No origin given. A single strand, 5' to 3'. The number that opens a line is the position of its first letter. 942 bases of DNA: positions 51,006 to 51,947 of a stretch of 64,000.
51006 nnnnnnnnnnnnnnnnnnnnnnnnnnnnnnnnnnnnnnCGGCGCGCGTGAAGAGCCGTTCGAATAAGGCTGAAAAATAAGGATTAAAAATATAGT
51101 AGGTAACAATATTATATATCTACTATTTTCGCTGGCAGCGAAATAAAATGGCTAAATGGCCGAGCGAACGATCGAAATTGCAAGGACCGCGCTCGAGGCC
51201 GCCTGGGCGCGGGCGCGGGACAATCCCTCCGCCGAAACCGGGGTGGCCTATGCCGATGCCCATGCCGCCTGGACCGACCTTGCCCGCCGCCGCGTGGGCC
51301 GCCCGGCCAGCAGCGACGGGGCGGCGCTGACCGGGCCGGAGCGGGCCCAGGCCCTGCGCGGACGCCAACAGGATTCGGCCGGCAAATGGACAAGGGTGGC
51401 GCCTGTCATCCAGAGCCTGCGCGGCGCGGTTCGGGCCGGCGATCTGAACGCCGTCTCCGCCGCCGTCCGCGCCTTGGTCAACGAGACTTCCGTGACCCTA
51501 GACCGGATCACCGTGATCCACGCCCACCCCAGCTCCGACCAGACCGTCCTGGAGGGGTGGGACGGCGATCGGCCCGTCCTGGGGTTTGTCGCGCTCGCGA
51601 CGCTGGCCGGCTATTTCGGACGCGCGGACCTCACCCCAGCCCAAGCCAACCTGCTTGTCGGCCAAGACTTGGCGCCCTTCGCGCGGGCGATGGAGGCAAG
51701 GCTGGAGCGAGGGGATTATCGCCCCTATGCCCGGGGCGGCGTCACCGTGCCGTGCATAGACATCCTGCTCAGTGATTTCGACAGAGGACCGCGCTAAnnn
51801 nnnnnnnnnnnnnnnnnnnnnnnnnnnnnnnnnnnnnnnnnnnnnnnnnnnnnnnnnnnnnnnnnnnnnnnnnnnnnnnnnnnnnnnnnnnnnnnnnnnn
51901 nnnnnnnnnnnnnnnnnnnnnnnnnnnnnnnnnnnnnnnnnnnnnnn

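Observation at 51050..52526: Low-GC islet encoding a rolling-circle (HUH) Rep-like protein with an AT-rich hairpin and a C10 tract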

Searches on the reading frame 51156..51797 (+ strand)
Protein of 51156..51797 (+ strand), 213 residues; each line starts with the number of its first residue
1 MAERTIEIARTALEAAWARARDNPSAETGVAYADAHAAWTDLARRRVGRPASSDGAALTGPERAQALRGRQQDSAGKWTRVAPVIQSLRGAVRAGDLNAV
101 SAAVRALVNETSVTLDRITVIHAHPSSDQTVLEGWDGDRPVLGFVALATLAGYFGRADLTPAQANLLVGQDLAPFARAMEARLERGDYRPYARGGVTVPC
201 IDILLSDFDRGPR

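Call 4: search_protein_families(library=pfam, proteins=[window:51156-51797:+], max_evalue=1)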
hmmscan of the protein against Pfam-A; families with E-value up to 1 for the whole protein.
window:51156-51797:+ (213 aa): 2 families
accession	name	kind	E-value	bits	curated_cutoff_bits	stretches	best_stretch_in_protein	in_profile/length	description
PF20271.3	CATASP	-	0.0002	21.6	29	1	71-125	12-63/86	CATRA-Associated Small Protein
PF00293.34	NUDIX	-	0.034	14.6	21.1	1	67-128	18-73/134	NUDIX domain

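Call 5: search_protein_families(library=ncbifam, proteins=[window:51156-51797:+], max_evalue=1)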
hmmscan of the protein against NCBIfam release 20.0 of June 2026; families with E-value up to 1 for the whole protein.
window:51156-51797:+ (213 aa): 0 families

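Call 6: search_protein_families(library=phrogs, proteins=[window:51156-51797:+], max_evalue=1)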
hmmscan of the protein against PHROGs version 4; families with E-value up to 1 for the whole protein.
window:51156-51797:+ (213 aa): 2 families
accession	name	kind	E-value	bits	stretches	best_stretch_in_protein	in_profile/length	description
phrog_6334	-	unknown function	0.13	13.9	1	43-108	14-86/93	-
phrog_10506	-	unknown function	0.87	10.5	1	42-80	14-52/205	-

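Call 12: find_homologous_proteins(query=window:51156-51797:+)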
Query window:51156-51797:+ (213 aa): 7 proteins with E <= 0.001 among 5132 candidates.
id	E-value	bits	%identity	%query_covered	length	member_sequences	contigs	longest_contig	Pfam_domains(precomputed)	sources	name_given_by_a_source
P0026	4.1e-132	456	100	100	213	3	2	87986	-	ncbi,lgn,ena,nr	ncbi:MAG: hypothetical protein NTY59_07740 [Alphaproteobacteria bacterium]|nr:hypothetical protein [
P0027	5.6e-101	355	79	98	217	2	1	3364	-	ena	-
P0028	6.0e-100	351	77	100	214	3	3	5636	-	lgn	-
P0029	9.8e-99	347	78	98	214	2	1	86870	-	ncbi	-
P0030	2.5e-98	346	77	98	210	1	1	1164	-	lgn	-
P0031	7.9e-78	279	100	64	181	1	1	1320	-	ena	-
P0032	1.2e-53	200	51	98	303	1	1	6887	-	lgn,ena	-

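Call 14: find_encoding_contigs(protein=P0029, flank=10000, max_places=4)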
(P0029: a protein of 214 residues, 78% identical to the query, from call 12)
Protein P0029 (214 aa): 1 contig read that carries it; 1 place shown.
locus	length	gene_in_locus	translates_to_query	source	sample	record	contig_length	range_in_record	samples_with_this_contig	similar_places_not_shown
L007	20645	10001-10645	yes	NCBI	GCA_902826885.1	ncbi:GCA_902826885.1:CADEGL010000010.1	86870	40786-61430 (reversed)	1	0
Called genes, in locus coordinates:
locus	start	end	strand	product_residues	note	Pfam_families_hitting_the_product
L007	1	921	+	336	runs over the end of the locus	PF00248:Aldo_ket_red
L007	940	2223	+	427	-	PF01266:DAO, PF07992:Pyr_redox_2 (weak), PF13450:NAD_binding_8 (weak)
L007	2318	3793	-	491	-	-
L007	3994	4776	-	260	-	PF01145:Band_7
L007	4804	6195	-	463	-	PF25145:NfeD1b_N, PF24961:NfeD_membrane, PF01957:NfeD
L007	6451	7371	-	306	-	PF00126:HTH_1, PF03466:LysR_substrate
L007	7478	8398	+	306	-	PF01522:Polysacc_deac_1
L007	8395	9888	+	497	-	PF11794:HpaB_N, PF03241:HpaB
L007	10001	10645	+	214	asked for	-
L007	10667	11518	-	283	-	PF02668:TauD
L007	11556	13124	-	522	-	PF01266:DAO, PF13450:NAD_binding_8 (weak), PF16901:DAO_C (weak)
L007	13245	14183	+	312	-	PF00126:HTH_1, PF03466:LysR_substrate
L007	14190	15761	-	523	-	PF01266:DAO, PF01494:FAD_binding_3 (faint), PF12831:FAD_oxidored (weak), PF13450:NAD_binding_8 (weak)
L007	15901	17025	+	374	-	PF01494:FAD_binding_3 (weak), PF13738:Pyr_redox_3 (faint), PF01266:DAO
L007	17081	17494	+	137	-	PF13474:SnoaL_3, PF14534:DUF4440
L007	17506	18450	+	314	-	PF02737:3HCDH_N, PF00725:3HCDH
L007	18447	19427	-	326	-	PF02746:MR_MLE_N, PF13378:MR_MLE_C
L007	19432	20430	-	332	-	PF17396:DUF1611_N, PF07755:DUF1611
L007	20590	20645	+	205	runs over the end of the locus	PF06055:ExoD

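Call 68: find_encoding_contigs(protein=P0026, flank=10000, max_places=6)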
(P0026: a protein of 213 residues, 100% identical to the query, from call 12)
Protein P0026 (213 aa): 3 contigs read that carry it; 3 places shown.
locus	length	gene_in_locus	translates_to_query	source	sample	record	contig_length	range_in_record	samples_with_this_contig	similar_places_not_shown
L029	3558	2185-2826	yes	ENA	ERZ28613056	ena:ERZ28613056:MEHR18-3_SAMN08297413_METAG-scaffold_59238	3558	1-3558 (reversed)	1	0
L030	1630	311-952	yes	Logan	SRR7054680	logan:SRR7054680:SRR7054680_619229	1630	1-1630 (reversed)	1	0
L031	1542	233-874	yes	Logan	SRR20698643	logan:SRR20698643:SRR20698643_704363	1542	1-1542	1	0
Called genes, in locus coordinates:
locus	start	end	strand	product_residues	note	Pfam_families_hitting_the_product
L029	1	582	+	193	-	?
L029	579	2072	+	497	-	PF11794:HpaB_N, PF03241:HpaB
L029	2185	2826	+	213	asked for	-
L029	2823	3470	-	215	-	-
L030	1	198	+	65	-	?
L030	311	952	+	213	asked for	-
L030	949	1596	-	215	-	-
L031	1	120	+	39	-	?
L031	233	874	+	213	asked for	-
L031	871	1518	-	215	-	-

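Call 69: find_encoding_contigs(protein=P0028, flank=6000, max_places=4)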
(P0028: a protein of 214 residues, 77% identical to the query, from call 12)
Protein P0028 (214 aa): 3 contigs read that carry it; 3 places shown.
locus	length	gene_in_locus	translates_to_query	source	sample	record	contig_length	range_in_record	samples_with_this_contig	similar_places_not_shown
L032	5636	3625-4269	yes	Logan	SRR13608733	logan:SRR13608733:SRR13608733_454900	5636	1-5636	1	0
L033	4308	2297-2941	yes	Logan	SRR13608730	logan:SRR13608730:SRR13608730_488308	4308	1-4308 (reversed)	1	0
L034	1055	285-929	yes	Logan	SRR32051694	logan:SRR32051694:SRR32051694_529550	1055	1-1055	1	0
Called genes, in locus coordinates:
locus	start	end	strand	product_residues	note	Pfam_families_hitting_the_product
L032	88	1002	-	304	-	PF00126:HTH_1, PF03466:LysR_substrate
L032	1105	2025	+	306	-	PF01522:Polysacc_deac_1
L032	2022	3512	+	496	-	PF11794:HpaB_N, PF03241:HpaB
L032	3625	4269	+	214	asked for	-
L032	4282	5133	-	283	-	PF02668:TauD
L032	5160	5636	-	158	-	?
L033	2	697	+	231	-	?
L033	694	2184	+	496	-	PF11794:HpaB_N, PF03241:HpaB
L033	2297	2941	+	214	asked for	-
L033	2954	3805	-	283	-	PF02668:TauD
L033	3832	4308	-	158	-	?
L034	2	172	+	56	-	?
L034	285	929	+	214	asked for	-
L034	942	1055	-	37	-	?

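Call 70: find_encoding_contigs(protein=P0027, flank=6000, max_places=3)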
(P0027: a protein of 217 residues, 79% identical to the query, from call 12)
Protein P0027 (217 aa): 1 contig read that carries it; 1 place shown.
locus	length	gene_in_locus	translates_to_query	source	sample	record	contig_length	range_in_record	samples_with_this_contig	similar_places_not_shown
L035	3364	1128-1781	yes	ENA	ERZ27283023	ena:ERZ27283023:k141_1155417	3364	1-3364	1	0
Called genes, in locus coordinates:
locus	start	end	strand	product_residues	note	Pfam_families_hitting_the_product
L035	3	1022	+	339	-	?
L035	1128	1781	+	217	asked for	-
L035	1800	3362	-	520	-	?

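Call 90: search_protein_families(library=padloc, proteins=[window:51156-51797:+], max_evalue=1)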
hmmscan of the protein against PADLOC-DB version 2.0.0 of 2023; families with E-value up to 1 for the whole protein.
window:51156-51797:+ (213 aa): 0 families
